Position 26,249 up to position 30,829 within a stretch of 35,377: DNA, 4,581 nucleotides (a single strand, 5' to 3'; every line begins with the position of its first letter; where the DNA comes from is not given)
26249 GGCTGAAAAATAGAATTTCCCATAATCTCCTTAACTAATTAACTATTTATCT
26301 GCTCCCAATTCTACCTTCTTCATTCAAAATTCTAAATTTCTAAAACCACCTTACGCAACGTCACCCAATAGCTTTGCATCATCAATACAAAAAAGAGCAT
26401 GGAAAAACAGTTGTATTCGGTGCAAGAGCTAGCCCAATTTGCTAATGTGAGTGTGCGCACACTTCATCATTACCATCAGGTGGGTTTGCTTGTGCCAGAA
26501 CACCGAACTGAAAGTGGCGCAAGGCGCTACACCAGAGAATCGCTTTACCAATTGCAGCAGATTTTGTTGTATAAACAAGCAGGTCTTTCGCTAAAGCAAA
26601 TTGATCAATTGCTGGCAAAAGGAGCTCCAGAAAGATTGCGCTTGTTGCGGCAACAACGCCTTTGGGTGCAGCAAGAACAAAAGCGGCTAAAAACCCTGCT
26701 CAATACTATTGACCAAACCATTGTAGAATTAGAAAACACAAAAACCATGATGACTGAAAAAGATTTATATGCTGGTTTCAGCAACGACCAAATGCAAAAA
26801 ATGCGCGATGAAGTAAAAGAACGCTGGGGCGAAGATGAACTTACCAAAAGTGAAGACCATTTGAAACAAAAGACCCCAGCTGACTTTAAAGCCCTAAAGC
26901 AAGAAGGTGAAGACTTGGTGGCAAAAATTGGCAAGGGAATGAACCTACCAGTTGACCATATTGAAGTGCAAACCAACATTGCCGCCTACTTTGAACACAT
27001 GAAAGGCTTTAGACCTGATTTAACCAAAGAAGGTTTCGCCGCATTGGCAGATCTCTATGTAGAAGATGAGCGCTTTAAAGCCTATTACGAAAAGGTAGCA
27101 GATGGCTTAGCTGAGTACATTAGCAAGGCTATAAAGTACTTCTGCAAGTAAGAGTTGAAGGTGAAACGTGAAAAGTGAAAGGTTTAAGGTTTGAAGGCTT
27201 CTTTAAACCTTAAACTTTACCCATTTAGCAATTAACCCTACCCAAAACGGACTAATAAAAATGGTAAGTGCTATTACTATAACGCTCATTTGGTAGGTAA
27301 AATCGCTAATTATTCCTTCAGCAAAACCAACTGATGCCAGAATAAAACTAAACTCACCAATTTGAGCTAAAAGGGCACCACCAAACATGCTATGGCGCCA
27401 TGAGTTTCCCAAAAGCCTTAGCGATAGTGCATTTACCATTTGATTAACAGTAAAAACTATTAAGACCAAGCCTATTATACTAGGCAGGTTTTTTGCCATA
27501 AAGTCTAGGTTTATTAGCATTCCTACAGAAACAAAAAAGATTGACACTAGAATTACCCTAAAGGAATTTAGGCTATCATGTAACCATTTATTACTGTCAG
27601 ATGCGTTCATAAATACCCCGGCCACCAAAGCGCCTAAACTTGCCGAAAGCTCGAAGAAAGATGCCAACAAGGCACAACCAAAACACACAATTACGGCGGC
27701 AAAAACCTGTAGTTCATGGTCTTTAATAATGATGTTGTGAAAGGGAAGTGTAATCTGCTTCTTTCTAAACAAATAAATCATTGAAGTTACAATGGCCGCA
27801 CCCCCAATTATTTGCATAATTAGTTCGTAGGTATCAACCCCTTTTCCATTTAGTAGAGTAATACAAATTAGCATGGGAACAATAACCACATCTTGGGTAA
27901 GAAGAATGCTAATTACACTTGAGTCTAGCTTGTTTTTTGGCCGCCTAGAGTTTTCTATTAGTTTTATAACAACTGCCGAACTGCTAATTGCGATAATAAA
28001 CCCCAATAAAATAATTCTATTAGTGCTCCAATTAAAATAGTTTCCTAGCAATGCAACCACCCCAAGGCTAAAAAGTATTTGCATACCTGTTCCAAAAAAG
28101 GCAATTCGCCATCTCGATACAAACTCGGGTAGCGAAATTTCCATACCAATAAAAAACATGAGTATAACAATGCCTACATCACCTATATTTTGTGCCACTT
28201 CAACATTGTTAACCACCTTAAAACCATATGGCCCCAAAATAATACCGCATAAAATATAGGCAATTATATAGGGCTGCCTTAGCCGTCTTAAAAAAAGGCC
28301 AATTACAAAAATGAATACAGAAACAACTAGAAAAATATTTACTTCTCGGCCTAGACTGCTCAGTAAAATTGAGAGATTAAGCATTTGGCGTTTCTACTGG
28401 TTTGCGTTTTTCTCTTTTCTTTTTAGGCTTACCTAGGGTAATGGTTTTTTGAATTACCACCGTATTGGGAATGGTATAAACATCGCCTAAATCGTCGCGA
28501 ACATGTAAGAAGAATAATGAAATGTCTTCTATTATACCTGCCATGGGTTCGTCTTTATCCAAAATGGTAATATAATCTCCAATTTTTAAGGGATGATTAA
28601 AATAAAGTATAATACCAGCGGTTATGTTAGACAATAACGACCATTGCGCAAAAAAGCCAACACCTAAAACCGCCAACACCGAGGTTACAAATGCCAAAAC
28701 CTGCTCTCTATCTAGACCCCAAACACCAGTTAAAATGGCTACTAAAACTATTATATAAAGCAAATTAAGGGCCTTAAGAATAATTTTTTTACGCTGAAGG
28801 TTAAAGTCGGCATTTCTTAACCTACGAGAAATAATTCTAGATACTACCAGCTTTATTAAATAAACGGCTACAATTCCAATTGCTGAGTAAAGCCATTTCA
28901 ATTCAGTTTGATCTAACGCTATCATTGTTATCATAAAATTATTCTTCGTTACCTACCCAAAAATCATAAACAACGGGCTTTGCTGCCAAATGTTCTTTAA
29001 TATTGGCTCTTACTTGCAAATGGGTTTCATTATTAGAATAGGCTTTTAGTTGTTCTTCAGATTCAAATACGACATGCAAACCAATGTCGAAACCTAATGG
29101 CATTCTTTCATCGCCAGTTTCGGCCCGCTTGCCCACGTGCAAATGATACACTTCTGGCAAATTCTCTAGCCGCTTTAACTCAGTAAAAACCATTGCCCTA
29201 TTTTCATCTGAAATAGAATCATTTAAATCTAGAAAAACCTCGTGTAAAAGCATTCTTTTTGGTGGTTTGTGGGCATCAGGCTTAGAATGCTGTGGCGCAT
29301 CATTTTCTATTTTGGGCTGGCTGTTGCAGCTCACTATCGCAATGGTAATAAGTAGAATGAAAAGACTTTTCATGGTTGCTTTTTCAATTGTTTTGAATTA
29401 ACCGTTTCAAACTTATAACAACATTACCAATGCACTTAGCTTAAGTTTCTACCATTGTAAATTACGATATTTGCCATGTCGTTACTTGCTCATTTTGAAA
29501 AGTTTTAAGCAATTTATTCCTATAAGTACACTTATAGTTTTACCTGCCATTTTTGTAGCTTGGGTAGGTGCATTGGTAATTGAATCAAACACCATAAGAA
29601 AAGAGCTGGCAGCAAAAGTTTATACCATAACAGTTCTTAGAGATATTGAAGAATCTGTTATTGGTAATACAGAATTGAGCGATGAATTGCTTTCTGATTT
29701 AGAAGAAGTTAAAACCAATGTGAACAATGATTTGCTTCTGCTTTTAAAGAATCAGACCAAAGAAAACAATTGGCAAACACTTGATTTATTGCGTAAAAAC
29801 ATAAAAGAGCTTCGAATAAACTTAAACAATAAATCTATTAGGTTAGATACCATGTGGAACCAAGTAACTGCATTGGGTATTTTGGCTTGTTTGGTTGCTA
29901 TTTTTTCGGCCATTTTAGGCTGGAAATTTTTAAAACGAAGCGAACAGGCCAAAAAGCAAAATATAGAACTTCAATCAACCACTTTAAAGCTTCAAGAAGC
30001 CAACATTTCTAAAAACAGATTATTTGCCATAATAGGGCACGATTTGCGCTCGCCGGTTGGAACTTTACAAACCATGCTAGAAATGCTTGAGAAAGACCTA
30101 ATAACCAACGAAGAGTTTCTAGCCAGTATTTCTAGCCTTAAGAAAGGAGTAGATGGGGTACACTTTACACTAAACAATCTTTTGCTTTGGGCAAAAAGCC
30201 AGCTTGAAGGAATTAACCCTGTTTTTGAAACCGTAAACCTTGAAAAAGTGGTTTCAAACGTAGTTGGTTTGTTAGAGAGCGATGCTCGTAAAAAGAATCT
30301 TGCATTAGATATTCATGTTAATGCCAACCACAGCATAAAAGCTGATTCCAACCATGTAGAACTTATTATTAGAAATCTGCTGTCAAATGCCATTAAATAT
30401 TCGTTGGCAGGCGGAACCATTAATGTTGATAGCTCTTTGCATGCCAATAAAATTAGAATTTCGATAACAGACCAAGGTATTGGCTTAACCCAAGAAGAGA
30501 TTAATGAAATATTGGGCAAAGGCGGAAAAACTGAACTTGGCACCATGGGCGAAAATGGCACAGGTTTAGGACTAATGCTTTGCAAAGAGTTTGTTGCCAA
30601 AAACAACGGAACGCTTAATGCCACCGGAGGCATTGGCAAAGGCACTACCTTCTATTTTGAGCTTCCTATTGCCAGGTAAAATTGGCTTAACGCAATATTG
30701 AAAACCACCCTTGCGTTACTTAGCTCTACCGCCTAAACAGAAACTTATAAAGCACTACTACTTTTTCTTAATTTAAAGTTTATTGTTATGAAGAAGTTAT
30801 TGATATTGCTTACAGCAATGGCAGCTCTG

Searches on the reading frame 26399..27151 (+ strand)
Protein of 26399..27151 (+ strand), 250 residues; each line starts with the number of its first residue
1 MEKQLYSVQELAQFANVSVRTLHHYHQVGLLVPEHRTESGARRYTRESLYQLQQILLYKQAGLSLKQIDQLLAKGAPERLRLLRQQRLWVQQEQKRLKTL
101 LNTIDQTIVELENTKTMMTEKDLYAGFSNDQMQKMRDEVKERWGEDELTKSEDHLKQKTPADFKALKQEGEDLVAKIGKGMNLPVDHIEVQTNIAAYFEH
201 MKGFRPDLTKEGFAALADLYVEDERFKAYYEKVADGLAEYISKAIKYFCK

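Call 7: search_protein_families(library=pfam, proteins=[window:26399-27151:+], max_evalue=0.01)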
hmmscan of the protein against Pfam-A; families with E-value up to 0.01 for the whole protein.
window:26399-27151:+ (250 aa): 4 families
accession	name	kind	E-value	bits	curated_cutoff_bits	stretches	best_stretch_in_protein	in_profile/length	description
PF07739.18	TipAS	-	5.6e-26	91.8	23.8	1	137-248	3-117/117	TipAS antibiotic-recognition domain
PF13411.12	MerR_1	-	7.6e-15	55.2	21.6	1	6-73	1-67/69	MerR HTH family regulatory protein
PF00376.29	MerR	-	1e-12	48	28.2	1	8-44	2-38/38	MerR family regulatory protein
PF09278.17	MerR-DNA-bind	-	0.00022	22.2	25.4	1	51-106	3-64/65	MerR, DNA binding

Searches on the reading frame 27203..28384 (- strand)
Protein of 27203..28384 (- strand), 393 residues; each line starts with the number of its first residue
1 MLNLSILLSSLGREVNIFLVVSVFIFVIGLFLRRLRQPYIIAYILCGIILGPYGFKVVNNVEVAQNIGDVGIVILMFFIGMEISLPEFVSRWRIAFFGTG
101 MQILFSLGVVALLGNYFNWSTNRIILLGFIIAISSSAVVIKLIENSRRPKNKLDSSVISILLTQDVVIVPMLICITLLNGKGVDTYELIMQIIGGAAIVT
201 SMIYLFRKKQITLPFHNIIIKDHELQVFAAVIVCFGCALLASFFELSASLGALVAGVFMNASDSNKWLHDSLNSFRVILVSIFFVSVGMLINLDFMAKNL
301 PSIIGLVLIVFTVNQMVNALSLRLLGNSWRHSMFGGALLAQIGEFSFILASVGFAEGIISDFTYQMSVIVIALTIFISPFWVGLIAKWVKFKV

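Call 7: search_protein_families(library=pfam, proteins=[window:27203-28384:-], max_evalue=0.01)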
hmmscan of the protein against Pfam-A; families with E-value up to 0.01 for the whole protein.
window:27203-28384:- (393 aa): 1 family
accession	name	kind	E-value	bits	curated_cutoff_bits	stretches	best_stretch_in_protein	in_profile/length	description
PF00999.27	Na_H_Exchanger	-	5.1e-55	187.3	26.2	1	24-388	3-375/375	Sodium/hydrogen exchanger, transmembrane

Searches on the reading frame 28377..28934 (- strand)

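Call 7: search_protein_families(library=pfam, proteins=[window:28377-28934:-], max_evalue=0.01)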
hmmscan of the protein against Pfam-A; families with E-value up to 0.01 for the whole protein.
window:28377-28934:- (185 aa): 1 family
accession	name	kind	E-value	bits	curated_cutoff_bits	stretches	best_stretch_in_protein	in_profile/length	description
PF00924.24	MS_channel_2nd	-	3.3e-13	50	20.2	1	100-165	2-63/68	Mechanosensitive ion channel, beta-domain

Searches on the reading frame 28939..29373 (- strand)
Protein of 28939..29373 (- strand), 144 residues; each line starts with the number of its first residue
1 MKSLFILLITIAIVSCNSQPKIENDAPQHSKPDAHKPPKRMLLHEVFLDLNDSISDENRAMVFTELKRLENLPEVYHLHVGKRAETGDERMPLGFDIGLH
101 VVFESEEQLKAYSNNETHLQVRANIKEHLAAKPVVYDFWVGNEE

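Call 7: search_protein_families(library=pfam, proteins=[window:28939-29373:-], max_evalue=0.01)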
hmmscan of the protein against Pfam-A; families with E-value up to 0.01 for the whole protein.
window:28939-29373:- (144 aa): 1 family
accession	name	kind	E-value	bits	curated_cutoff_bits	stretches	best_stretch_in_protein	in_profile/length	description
PF07876.18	Dabb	-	2.5e-14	54.1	25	1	44-140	3-96/96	Stress responsive A/B Barrel Domain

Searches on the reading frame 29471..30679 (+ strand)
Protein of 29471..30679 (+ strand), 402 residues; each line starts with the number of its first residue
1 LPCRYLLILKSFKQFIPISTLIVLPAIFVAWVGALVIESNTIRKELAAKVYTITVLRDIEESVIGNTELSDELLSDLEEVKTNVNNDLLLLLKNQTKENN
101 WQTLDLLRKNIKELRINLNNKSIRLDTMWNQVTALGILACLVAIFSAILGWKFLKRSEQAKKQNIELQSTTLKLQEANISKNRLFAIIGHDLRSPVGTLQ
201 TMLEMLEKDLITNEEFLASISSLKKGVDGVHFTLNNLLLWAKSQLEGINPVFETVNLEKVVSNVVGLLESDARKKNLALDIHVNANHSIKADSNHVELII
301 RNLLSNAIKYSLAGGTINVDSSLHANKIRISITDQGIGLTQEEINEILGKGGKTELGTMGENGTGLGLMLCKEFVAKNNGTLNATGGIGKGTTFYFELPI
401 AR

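Call 7: search_protein_families(library=pfam, proteins=[window:29471-30679:+], max_evalue=0.01)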
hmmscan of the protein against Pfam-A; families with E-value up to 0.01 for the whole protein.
window:29471-30679:+ (402 aa): 3 families
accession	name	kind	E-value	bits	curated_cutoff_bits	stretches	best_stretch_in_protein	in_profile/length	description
PF02518.31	HATPase_c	-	2.7e-21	76.5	26.4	1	292-401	2-110/111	Histidine kinase-, DNA gyrase B-, and HSP90-like ATPase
PF00512.31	HisKA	-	1.7e-06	28.4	26.9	1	180-244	1-64/66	His Kinase A (phospho-acceptor) domain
PF13581.12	HATPase_c_2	-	5.1e-05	23.7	27.4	1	291-375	27-109/127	Histidine kinase-like ATPase domain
